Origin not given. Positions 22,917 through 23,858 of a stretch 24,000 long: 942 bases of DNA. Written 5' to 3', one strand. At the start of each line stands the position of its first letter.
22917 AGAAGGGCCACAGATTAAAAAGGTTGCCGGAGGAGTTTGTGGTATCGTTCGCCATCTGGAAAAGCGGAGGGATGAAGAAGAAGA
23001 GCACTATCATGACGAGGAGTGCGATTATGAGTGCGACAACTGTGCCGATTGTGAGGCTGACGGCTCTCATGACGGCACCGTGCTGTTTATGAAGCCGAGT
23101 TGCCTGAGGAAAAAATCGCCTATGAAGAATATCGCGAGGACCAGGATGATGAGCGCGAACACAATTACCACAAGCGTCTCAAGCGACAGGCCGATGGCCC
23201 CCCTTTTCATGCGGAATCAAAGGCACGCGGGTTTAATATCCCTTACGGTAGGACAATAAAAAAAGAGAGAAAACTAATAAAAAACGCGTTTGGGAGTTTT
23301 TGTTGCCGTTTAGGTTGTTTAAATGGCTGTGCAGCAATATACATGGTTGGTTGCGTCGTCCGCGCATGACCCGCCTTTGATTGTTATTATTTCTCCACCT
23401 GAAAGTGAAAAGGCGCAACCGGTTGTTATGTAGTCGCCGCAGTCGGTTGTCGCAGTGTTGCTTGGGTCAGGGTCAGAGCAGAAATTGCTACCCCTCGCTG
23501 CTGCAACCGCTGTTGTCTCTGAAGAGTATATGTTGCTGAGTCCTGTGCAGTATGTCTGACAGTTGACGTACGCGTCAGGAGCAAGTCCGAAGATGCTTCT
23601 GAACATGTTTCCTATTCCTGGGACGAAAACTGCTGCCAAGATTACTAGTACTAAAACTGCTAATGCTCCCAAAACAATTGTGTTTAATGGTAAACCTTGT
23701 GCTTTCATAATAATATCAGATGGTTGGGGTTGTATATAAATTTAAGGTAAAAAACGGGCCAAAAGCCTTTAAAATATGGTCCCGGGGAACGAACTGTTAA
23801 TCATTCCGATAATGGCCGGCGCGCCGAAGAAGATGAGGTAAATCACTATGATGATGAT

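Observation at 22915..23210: Two overlapping mini-pilin genes (47 and 51 aa) invisible to the 60-aa ORF cutoff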

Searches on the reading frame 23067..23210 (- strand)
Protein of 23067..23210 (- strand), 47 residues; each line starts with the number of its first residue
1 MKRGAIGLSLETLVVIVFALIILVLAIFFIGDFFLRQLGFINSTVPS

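Call 5: search_protein_families(library=pfam, max_evalue=0.1, proteins=[window:23067-23210:-])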
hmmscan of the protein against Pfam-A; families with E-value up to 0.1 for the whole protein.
window:23067-23210:- (47 aa): 0 families

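Call 8: list_cluster_members(proteins=[window:23067-23210:-, window:22915-23070:-, window:22127-22900:-, window:23319-23708:-, window:21471-22130:-, window:17698-18117:-, window:18117-18941:-, window:1920-3056:-, window:3756-4046:-])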
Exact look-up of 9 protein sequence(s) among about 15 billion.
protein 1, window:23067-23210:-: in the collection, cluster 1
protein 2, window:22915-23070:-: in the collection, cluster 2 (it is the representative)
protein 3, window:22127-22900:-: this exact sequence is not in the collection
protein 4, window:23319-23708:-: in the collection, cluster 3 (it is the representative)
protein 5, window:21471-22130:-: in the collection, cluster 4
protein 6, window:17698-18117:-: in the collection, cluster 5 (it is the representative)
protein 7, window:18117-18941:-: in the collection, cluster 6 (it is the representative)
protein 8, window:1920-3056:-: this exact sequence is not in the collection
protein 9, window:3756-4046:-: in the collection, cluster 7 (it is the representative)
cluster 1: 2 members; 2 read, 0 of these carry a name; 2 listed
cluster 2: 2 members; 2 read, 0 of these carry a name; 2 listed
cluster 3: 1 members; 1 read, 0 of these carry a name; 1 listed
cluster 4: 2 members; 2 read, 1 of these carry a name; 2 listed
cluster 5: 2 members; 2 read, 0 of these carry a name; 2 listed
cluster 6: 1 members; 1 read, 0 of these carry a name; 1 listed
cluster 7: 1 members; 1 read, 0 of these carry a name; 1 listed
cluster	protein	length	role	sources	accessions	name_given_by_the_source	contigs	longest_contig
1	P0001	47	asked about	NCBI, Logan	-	-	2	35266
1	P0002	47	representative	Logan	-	-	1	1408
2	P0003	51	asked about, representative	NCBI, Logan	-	-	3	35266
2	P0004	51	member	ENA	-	-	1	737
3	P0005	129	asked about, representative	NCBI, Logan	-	-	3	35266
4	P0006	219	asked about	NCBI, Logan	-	-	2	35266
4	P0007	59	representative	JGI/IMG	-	hypothetical protein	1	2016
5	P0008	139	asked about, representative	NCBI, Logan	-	-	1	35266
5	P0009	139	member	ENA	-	-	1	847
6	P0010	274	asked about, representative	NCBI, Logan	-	-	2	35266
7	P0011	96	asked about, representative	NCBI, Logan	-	-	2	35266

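Call 10: find_encoding_contigs(protein=P0001, flank=10000, max_places=6)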
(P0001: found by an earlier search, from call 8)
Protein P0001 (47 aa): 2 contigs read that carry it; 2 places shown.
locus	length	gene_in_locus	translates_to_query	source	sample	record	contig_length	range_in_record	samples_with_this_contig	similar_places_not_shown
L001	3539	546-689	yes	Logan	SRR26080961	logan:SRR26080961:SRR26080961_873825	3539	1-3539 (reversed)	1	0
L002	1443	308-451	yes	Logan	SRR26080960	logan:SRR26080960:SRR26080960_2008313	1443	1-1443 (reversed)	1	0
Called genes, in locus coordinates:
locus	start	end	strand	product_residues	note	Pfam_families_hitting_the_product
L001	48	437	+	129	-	-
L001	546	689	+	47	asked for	-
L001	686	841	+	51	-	-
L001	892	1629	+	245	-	-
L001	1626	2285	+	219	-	-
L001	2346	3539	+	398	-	?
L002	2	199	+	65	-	?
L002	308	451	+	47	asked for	-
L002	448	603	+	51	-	-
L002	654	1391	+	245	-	-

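Call 11: find_encoding_contigs(protein=P0005, flank=10000, max_places=6)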
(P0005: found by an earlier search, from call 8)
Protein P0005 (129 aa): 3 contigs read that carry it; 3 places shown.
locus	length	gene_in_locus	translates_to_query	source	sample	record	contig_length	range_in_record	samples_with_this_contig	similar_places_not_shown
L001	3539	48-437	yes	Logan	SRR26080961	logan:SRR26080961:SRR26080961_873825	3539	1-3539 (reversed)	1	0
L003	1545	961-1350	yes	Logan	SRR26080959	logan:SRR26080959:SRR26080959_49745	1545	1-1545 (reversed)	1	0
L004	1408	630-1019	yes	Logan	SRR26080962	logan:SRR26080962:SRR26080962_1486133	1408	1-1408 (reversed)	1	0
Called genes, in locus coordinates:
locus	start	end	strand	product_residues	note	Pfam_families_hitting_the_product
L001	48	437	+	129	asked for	-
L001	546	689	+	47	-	-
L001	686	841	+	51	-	-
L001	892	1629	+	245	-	-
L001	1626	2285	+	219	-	-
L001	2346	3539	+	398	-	?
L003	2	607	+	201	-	?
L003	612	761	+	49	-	-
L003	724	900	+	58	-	-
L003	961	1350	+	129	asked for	-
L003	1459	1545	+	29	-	?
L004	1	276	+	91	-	?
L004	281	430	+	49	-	-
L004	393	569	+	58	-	-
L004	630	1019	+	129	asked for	-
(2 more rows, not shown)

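Call 21: find_homologous_proteins(query=A2, max_evalue=10)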
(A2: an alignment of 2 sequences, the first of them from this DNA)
Query A2 (2 sequences) (47 aa, profile of the alignment): 3 proteins with E <= 10 among 5 candidates.
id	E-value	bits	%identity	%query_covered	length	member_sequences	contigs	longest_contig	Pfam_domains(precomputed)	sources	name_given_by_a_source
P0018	1.5e-23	100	-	-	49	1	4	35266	-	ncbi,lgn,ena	-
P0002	9.6e-21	91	98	100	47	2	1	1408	-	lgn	-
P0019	1.6e-18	84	87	100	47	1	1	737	-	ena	-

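Call 32: search_protein_families(library=ncbifam, max_evalue=1, proteins=[window:23067-23210:-, P0018])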
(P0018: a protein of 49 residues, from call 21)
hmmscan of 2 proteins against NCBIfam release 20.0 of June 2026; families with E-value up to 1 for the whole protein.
window:23067-23210:- (47 aa): 0 families

P0018 (49 aa): 1 family
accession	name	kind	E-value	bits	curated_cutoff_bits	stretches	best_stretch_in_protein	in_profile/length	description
NF052357.1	GlucTporGlcPStph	equivalog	0.02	13.7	750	1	5-37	397-430/445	glucose transporter GlcP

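Call 39: search_solved_structures(query=A5, max_evalue=10, show_alignments=3)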
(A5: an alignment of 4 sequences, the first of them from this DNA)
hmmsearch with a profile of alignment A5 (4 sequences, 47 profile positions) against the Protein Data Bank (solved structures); distinct sequences matched with E-value up to 10: 1.
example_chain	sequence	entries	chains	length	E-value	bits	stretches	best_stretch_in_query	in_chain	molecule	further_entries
8s6h_A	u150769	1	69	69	0.016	18.6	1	10-37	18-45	TrwL protein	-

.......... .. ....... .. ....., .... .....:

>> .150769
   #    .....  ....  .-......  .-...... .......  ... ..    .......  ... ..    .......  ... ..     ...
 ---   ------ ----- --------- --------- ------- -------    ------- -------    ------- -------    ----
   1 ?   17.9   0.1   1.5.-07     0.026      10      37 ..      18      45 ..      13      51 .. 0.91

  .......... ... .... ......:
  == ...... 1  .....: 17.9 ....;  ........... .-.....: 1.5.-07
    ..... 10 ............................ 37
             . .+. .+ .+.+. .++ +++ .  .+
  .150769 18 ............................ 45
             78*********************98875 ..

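Call 79: search_protein_families(library=pfam, alignment_id=A8, max_evalue=10)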
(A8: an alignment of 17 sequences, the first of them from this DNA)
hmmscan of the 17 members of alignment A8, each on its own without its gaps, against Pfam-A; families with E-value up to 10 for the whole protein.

A. member 1, seq(47 aa): 0 families

B. families by the number of members that match (of 17 scanned): 36 families (the first 25 are shown)
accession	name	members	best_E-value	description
PF22852.1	SoxE_N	3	0.053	Sulfocyanin, N-terminal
PF04756.19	OST3_OST6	2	0.024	OST3 / OST6 family, transporter family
PF06103.16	DUF948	2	0.052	Bacterial protein of unknown function (DUF948)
PF11992.13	TgpA_N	2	0.089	TgpA N-terminal domain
PF25471.1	TM_PetC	2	0.21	Iron-sulfur subunit PetC transmembrane anchor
PF11027.13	DUF2615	2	0.29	Protein of unknown function (DUF2615)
PF01554.23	MatE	1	0.0047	MatE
PF13493.11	DUF4118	1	0.0055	Domain of unknown function (DUF4118)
PF12911.12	OppC_N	1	0.0094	N-terminal TM domain of oligopeptide transport permease C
PF25231.1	DUF7847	1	0.02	Domain of unknown function (DUF7847)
PF23906.1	DUF7248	1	0.022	Family of unknown function (DUF7248)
PF03596.19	Cad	1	0.027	Cadmium resistance transporter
PF11021.13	DUF2613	1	0.03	Protein of unknown function (DUF2613)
PF25425.1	YfjL_N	1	0.046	YfjL-like, N-terminal domain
PF02439.20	Adeno_E3_CR2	1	0.063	Adenovirus E3 region protein CR2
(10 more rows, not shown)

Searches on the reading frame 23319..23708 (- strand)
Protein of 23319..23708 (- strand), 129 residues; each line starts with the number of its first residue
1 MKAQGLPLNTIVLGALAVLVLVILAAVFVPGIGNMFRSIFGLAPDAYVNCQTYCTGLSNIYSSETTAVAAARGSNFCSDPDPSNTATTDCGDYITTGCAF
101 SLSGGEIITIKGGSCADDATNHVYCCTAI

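Call 5: search_protein_families(library=pfam, max_evalue=0.1, proteins=[window:23319-23708:-])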
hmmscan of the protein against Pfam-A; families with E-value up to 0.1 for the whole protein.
window:23319-23708:- (129 aa): 1 family
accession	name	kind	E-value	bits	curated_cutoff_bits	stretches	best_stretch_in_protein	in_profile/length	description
PF00689.26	Cation_ATPase_C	-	0.083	13.1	27.3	1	4-37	113-146/175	Cation transporting ATPase, C-terminus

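Call 32: search_protein_families(library=ncbifam, max_evalue=1, proteins=[window:23319-23708:-])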
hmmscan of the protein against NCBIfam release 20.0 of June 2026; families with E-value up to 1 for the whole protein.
window:23319-23708:- (129 aa): 0 families

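Call 40: search_solved_structures(query=window:23319-23708:-, max_evalue=10, show_alignments=3)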
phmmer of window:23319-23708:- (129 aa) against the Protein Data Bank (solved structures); distinct sequences matched with E-value up to 10: 3.
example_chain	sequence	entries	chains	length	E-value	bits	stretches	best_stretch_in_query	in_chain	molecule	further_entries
7d6w_A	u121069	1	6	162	0.64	13.3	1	37-104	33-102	Phycocyanin alpha subunit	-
4h0m_A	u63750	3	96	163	0.64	13.3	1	37-104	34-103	C-phycocyanin alpha chain | C-phycocyanin alpha subunit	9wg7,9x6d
7p4n_A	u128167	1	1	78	1.3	12.3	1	94-125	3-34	von Willebrand factor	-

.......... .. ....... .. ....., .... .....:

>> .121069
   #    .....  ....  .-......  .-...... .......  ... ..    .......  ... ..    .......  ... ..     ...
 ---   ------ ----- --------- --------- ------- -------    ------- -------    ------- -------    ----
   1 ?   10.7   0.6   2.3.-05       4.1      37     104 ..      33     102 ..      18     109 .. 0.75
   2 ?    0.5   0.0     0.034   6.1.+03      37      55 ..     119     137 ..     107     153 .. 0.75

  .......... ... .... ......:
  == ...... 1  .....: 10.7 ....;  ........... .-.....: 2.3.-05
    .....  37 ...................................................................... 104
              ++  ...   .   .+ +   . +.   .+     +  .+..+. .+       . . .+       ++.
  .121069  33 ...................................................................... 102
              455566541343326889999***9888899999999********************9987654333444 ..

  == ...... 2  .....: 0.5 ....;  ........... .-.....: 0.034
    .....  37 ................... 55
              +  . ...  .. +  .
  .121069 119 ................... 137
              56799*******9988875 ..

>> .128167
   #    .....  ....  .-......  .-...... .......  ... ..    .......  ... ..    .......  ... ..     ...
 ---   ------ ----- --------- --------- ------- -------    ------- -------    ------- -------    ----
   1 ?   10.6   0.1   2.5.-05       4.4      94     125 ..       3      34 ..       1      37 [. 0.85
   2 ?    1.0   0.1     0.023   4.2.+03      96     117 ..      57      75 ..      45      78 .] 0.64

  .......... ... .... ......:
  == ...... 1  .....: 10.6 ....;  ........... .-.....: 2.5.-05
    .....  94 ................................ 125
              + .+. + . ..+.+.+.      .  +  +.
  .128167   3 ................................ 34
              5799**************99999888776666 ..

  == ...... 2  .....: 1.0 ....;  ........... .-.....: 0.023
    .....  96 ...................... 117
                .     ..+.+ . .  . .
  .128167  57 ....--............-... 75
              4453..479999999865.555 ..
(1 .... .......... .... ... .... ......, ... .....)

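Call 62: search_protein_representatives(protein=window:23319-23708:-)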
Query: 129 residues. Proteins with E-value up to 0.001 (for the whole library): 61; up to 1e-10: 10; up to 1e-30: 0. The best 61 are listed.
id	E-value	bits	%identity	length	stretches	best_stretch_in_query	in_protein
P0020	1.9e-24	102.3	54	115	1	1-107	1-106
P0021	1.1e-21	93.3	54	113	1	1-97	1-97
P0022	4.3e-20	88.2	52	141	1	1-114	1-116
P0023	1.6e-19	86.4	52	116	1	1-112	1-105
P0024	5.7e-19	84.6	50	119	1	1-118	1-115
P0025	9.7e-18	80.6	54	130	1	1-101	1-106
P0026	6.3e-13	65.1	50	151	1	1-85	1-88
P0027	1.4e-12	64.0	35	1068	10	66-121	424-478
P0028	3.3e-12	62.8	47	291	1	1-105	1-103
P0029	6.9e-11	58.5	46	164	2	1-79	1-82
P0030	3.1e-09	53.2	41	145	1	2-93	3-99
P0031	2.1e-08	50.5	49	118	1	2-69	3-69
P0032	1.0e-07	48.2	57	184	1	1-46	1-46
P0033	1.3e-07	47.9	46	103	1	2-77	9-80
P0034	1.7e-07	47.5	34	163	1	2-126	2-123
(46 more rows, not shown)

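Call 63: predict_structure(protein=window:23319-23708:-)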
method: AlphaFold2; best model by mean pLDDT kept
length: 129 residues; sequences in the alignment: 1
mean_pLDDT: 50.3   pTM: 0.28
mean pLDDT of the five models: 50.3, 50.0, 49.5, 48.5, 47.1
residues with pLDDT >= 90: 14; 70-90: 15; 50-70: 11; < 50: 89
segments of 3 or more residues with pLDDT < 50: 41-129
pLDDT, mean of each block of 10 residues (from residue 1): 77 95 89 61 39 39 37 34 35 36 38 37 35
secondary structure, 60 per line:
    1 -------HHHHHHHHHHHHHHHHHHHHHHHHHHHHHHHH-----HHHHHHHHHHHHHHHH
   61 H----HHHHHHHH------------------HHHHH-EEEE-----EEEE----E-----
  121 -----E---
elements in order: H8-39 H45-61 H66-73 H92-96 E98-101 E107-110

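Call 66: search_solved_structures(query=A7, max_evalue=10, show_alignments=3)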
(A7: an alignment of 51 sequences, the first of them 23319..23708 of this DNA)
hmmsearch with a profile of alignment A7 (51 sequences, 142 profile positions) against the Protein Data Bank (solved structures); distinct sequences matched with E-value up to 10: 7.
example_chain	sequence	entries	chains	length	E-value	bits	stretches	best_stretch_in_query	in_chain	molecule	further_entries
8r5v_A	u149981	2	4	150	0.00028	24.2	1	17-132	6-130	Ribonuclease pancreatic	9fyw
9vkp_b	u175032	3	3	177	0.45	13.8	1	16-63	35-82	ATP synthase subunit b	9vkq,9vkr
7pg8_C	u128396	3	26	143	3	11.1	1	19-48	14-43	Ion transport protein,Voltage-gated sodium channel | Ion transport protein,Voltage-gated sodium channel subunit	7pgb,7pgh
4ltr_A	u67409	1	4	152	3.2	11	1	19-48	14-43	Ion transport protein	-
4lto_A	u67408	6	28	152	3.2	11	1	19-48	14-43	Ion transport protein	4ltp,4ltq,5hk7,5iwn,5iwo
5hj8_A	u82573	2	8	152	3.5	10.9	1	19-48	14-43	Ion transport protein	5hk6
5hkd_A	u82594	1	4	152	3.6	10.9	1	19-48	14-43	Ion transport protein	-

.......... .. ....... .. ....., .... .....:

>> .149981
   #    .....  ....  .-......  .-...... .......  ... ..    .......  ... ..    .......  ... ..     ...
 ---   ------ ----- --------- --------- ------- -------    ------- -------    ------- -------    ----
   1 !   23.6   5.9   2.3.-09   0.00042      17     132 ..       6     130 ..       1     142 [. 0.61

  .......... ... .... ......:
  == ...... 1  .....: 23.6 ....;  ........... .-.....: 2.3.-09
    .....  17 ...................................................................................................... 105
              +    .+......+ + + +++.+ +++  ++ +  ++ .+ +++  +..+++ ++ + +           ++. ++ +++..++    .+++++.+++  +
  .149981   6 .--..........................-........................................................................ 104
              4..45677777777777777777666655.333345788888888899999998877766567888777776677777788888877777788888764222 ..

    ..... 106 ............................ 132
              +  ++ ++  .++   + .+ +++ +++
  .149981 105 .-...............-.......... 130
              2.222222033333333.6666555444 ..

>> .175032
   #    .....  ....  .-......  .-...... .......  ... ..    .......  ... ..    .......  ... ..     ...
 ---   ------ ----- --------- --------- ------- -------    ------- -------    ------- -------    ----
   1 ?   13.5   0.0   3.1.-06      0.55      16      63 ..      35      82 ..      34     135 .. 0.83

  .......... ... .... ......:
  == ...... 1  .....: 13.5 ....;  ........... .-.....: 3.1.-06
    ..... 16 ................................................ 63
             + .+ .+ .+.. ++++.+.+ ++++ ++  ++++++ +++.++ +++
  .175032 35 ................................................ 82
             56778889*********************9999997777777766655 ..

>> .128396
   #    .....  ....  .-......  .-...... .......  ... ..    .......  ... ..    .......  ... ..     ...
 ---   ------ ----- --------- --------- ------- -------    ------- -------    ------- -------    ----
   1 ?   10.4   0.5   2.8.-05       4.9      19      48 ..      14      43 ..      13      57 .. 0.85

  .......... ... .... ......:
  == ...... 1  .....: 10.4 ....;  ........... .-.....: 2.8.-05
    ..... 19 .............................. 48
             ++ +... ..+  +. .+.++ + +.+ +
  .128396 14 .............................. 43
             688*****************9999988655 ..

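Call 67: search_protein_families(library=pfam, alignment_id=A7, max_evalue=0.01)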
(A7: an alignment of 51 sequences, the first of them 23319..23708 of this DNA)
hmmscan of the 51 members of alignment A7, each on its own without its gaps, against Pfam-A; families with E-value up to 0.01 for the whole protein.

A. member 1, window:23319-23708:- (129 aa): 0 families

B. families by the number of members that match (of 51 scanned): 5 families
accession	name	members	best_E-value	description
PF00689.26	Cation_ATPase_C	2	0.0023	Cation transporting ATPase, C-terminus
PF01917.21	Arch_flagellin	1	0.00024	Archaebacterial flagellin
PF07760.16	DUF1616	1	0.002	Protein of unknown function (DUF1616)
PF13624.11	SurA_N_3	1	0.0036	SurA-like N-terminal domain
PF23489.1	V-ATPase_su_f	1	0.007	V-type proton ATPase subunit f-like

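Call 72: predict_structure(alignment_id=A7)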
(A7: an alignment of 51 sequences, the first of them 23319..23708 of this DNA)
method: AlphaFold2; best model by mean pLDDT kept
length: 129 residues; sequences in the alignment: 51
mean_pLDDT: 79.8   pTM: 0.55
mean pLDDT of the five models: 79.8, 78.2, 77.7, 76.9, 76.5
residues with pLDDT >= 90: 34; 70-90: 59; 50-70: 30; < 50: 6
segments of 3 or more residues with pLDDT < 50: 126-129
pLDDT, mean of each block of 10 residues (from residue 1): 77 96 85 69 78 90 90 82 71 86 91 70 49
secondary structure, 60 per line:
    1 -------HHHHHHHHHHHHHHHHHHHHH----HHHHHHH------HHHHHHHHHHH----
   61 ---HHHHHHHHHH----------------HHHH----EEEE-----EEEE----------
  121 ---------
elements in order: H8-28 H33-39 H46-56 H64-73 H90-93 E98-101 E107-110

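Call 75: fold_search(model_id=the predicted structure, library=pdb)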
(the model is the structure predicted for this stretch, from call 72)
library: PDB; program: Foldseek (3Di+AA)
matches with E <= 10: 2; with E <= 0.001: 0
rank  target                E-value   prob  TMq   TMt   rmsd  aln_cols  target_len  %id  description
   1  4kh3                  7.8e+00  0.05  0.11  0.03   1.0        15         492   33  Structure of a bacterial self-associating protein (released 2014-01-15)
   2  8gul_A                8.3e+00  0.03  0.12  0.04   7.6        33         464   24  Chitin-active AA10 LPMO (GbpA) complexed with Cu(II) from Vibrio campbellii (released 2023-06-21)
